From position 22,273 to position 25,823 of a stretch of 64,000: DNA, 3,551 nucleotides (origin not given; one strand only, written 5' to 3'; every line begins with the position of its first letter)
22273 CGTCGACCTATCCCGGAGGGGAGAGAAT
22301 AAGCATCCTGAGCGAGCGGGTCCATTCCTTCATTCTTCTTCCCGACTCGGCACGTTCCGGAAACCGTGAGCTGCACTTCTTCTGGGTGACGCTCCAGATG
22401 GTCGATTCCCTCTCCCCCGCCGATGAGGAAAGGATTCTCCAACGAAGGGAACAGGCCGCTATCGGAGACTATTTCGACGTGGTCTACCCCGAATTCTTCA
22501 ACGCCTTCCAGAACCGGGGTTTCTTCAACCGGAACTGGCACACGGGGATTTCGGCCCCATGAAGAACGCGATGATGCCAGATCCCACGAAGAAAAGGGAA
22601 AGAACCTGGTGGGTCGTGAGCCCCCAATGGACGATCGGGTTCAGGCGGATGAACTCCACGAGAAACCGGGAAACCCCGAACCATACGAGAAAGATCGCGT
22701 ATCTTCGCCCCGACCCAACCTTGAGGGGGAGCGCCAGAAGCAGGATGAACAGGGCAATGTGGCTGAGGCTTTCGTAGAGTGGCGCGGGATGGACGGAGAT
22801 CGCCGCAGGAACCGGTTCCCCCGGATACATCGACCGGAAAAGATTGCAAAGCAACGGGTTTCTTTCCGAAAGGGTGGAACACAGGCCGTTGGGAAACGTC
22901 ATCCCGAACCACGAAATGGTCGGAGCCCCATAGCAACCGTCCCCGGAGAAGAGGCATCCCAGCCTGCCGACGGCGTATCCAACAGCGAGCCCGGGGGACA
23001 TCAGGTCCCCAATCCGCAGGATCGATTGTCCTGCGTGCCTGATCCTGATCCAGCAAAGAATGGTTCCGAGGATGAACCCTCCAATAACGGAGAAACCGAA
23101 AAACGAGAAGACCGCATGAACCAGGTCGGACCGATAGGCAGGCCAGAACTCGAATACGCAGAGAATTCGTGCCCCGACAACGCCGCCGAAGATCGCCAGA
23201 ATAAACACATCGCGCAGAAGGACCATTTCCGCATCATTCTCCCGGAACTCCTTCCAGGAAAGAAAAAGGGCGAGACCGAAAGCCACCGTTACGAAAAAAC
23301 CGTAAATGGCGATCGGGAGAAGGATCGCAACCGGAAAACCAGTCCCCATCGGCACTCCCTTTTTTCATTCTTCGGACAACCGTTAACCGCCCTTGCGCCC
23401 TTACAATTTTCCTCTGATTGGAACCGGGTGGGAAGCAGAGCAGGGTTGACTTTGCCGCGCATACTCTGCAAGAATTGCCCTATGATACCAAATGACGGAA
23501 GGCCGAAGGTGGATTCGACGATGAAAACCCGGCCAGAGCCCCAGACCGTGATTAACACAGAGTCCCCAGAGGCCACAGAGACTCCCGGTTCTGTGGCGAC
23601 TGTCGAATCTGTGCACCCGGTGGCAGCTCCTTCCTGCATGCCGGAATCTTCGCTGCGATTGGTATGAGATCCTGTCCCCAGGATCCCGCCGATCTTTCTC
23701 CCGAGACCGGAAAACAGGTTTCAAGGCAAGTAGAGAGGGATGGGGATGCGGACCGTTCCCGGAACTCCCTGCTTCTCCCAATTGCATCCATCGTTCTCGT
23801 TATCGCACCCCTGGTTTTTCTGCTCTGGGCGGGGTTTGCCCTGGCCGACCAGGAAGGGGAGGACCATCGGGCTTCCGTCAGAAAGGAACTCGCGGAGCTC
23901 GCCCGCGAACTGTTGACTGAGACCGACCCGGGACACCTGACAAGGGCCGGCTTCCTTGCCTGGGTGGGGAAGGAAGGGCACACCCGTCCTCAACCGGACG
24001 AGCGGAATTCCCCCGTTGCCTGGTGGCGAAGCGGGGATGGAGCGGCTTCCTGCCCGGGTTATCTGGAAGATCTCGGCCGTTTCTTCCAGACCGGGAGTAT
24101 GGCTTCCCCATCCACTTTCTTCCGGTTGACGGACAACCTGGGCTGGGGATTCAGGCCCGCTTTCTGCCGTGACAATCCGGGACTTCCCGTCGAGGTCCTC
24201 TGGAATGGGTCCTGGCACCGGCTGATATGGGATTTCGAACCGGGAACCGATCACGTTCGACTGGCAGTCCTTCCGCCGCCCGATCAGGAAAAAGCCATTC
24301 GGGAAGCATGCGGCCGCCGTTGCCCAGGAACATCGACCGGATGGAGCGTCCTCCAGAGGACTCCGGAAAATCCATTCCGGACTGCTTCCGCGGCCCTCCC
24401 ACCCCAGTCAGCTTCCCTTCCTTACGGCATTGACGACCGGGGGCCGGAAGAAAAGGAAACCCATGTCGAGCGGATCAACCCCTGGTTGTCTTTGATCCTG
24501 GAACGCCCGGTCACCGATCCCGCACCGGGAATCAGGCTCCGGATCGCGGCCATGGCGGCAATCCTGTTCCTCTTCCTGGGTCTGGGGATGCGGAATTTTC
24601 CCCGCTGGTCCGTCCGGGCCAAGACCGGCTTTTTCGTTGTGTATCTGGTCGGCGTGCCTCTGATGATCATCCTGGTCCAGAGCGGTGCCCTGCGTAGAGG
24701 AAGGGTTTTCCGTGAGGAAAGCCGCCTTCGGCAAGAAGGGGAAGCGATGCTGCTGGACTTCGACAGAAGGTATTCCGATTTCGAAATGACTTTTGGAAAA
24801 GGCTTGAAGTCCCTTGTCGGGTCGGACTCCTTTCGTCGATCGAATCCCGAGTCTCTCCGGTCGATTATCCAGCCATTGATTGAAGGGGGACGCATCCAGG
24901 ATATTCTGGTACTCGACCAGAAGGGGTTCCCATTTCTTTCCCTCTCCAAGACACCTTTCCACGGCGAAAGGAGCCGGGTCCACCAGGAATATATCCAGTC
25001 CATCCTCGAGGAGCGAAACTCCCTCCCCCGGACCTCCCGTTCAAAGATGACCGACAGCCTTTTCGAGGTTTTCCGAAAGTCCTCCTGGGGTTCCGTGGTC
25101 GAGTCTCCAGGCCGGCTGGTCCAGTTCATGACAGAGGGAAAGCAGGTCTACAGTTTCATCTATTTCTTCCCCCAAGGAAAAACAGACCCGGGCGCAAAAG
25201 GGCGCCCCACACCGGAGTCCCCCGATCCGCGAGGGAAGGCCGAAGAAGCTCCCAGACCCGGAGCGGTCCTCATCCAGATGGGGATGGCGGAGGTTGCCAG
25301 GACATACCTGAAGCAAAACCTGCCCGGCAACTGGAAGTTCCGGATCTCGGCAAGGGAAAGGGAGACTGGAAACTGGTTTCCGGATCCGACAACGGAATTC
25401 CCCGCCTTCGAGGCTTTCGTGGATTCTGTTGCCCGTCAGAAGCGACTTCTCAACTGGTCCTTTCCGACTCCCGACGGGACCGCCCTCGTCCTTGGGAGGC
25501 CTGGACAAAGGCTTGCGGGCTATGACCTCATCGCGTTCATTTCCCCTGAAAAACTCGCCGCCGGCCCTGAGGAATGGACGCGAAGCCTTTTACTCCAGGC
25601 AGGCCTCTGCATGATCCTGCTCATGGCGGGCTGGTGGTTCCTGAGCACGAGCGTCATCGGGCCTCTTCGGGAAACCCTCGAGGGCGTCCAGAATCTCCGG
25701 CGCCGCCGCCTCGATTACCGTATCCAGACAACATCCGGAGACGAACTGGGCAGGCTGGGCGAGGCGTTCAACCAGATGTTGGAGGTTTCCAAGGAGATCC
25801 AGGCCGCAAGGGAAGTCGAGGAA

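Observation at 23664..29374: Translationally coupled pair of a pseudo-PP2C and a canonical PP2C, both giant HAMP membrane sensors (pair A)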

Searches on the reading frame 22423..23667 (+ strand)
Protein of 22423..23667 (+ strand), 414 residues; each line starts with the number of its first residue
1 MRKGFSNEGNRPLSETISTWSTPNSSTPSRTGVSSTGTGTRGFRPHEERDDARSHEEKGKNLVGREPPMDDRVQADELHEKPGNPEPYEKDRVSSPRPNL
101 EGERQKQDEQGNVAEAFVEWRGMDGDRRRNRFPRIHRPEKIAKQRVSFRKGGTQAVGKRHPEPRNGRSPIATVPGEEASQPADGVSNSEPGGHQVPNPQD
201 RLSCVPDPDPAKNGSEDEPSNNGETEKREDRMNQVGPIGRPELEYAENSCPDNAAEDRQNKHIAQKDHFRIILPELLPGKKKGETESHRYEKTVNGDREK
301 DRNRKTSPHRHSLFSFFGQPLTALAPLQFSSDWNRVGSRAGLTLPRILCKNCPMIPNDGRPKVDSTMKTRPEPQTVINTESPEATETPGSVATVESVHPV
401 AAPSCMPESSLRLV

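Call 7: search_protein_families(library=pfam, proteins=[window:22423-23667:+], max_evalue=0.01)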
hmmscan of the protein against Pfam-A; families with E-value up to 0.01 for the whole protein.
window:22423-23667:+ (414 aa): 0 families

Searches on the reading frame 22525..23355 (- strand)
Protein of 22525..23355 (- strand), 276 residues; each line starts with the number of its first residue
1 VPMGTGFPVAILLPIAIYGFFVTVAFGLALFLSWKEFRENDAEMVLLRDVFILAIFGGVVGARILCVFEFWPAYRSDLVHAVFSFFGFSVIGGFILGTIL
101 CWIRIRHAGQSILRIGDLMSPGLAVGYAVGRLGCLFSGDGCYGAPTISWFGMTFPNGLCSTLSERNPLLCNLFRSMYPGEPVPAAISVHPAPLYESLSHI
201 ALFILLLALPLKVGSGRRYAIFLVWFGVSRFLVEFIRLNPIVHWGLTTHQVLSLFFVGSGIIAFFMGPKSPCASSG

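Call 16: search_protein_families(library=pfam, proteins=[window:22525-23355:-], max_evalue=0.01)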
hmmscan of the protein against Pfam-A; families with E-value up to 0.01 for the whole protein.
window:22525-23355:- (276 aa): 1 family
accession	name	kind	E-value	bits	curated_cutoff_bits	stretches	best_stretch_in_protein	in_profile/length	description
PF01790.23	LGT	-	1.3e-40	139.7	24.9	1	13-265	9-239/240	Prolipoprotein diacylglyceryl transferase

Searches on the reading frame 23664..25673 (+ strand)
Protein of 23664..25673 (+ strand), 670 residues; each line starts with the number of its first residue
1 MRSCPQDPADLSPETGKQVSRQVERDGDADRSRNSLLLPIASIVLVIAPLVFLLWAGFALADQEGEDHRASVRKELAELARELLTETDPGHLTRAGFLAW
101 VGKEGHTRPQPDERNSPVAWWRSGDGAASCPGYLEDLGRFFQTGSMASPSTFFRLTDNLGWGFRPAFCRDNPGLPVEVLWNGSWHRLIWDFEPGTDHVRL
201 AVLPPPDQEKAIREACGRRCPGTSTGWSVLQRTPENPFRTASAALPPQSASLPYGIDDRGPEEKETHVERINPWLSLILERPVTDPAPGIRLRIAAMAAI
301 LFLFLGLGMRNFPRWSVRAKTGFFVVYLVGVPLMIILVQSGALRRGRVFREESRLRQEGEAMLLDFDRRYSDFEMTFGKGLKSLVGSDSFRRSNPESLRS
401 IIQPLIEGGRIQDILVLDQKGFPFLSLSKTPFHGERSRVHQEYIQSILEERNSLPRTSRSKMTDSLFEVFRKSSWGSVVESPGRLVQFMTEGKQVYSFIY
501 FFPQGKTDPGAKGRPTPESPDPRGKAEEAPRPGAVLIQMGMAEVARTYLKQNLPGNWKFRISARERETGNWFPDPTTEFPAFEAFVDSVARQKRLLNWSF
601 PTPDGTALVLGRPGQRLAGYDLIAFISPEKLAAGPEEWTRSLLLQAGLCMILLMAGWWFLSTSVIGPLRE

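Call 72: predict_structure(alignment_id=A4)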
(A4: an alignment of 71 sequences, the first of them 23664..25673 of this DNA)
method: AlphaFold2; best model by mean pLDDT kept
length: 670 residues; sequences in the alignment: 71
mean_pLDDT: 87.8   pTM: 0.85
mean pLDDT of the five models: 87.8, 85.9, 85.7, 85.5, 85.3
residues with pLDDT >= 90: 460; 70-90: 117; 50-70: 87; < 50: 6
segments of 3 or more residues with pLDDT < 50: 1-6
pLDDT, mean of each block of 10 residues (from residue 1): 49 68 65 77 88 92 92 94 94 92 71 75 74 93 90 93 92 96 95 91 94 94 87 67 61 63 85 92 93 94 90 91 90 90 91 97 98 97 95 92 94 95 93 82 95 91 92 91 94 93 73 59 68 96 96 93 96 87 94 94 94 97 97 93 95 94 88
secondary structure, 60 per line:
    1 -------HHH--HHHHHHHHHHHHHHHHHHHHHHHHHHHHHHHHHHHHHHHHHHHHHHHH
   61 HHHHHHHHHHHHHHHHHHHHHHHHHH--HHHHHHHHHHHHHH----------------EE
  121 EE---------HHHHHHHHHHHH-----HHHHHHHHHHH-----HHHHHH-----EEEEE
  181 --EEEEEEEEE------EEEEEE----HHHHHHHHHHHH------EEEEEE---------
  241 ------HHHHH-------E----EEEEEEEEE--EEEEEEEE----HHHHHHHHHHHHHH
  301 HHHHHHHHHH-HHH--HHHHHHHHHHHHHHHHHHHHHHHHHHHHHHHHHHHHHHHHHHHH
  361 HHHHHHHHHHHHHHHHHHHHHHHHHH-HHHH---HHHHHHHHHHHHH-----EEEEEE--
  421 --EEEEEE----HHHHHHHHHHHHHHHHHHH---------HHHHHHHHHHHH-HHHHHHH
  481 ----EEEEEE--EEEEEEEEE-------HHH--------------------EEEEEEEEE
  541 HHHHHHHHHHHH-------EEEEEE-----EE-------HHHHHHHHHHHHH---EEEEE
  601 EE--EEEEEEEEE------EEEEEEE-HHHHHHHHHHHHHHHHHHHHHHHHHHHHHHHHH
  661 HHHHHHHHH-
elements in order: H13-86 H89-102 E119-122 H132-143 H149-159 H165-170 E176-180 E183-191 E198-203 H208-219 E226-231 H247-251 E264-272 E275-282 H287-310 H317-386 H388-391 H395-407 E413-418 E423-428 H433-451 H461-472 H474-480 E485-490 E493-501 E532-540 H541-552 E560-565 H580-592 E596-602 E605-613 E620-626 H628-669

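Call 76: fold_search(model_id=the predicted structure, library=pdb)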
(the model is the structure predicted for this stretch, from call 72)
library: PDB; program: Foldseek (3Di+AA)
matches with E <= 10: 635; with E <= 0.001: 20
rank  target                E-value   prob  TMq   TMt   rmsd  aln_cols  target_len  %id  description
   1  9a69_B                7.8e-05  1.00  0.23  0.24  11.5       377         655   11  Integrative model of MCPB-MCPC by crosslinking MS and deep learning (released 2024-09-18)
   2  9a65_B                8.2e-05  1.00  0.24  0.24  11.3       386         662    9  Integrative model of YVAQ-MCPB by crosslinking MS and deep learning (released 2024-09-18)
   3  9rs7_A                8.2e-05  0.92  0.11  0.15  30.0       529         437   10  Ypt7 in complex with its GEF Mon1-Ccz1 (released 2025-07-30)
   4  9rs9_A                2.2e-04  0.84  0.11  0.16  27.1       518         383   11  Rab23 in complex with Fuzzy-Inturned (released 2025-07-30)
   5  2p7j_A                2.4e-04  1.00  0.17  0.34  12.3       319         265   12  Crystal structure of the domain of putative sensory box/GGDEF family protein from Vibrio parahaemolyticus (released 2007-05-01)
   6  3lie_B                2.6e-04  1.00  0.20  0.39  11.2       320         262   12  Crystal Structure of the extracellular domain of the putative histidine kinase vpHK1S-Z8 (released 2010-05-05)
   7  9rs6_A                2.6e-04  0.80  0.11  0.15  25.9       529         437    9  Structure of the Ypt7 GEF complex Mon1-Ccz1 from Chaetomium Thermophilum (released 2025-07-30)
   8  3lib_C                2.8e-04  1.00  0.18  0.33  10.6       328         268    9  Crystal Structure of the extracellular domain of the putative histidine kinase mmHK1S-Z3 (released 2010-05-05)
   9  3lid_A                3.3e-04  1.00  0.19  0.36  11.4       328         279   11  Crystal Structure of the extracellular domain of the putative histidine kinase vpHK1S-Z8 (released 2010-05-05)
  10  3li9                  3.3e-04  1.00  0.17  0.34  10.7       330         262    9  Crystal Structure of the extracellular domain of the putative histidine kinase mmHK1S-Z2 (released 2010-05-05)
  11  7q3d_C                3.5e-04  0.84  0.11  0.17  28.0       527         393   10  Structure of the human CPLANE complex (released 2022-04-06)
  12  5ave                  4.4e-04  1.00  0.17  0.32  11.3       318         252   14  The ligand binding domain of Mlp37 with serine (released 2016-03-02)
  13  9lol_B                4.7e-04  0.82  0.11  0.16  28.7       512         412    9  Cryo-EM structure of human MON1A-CCZ1-RAB7A (released 2025-12-03)
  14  6mni_B                4.9e-04  1.00  0.16  0.29  10.9       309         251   11  Structure of the tandem CACHE domain of PscC (released 2019-10-16)
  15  2p7j_B                6.0e-04  1.00  0.18  0.36  11.6       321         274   12  Crystal structure of the domain of putative sensory box/GGDEF family protein from Vibrio parahaemolyticus (released 2007-05-01)
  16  3lie_A                6.3e-04  1.00  0.19  0.39  11.3       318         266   11  Crystal Structure of the extracellular domain of the putative histidine kinase vpHK1S-Z8 (released 2010-05-05)
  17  3lib_H                6.6e-04  1.00  0.17  0.33  12.1       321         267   10  Crystal Structure of the extracellular domain of the putative histidine kinase mmHK1S-Z3 (released 2010-05-05)
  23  3lib_G                1.6e-03  0.97  0.14  0.27  12.0       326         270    9  Crystal Structure of the extracellular domain of the putative histidine kinase mmHK1S-Z3 (released 2010-05-05)
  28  3lib_A                2.5e-03  0.99  0.17  0.34  11.9       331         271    8  Crystal Structure of the extracellular domain of the putative histidine kinase mmHK1S-Z3 (released 2010-05-05)
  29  5wbf_C                2.7e-03  0.99  0.18  0.35  11.6       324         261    8  Double CACHE (dCACHE) sensing domain of TlpC chemoreceptor from Helicobacter pylori (released 2017-11-08)
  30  6mni_A                3.3e-03  0.96  0.15  0.27  12.3       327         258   11  Structure of the tandem CACHE domain of PscC (released 2019-10-16)
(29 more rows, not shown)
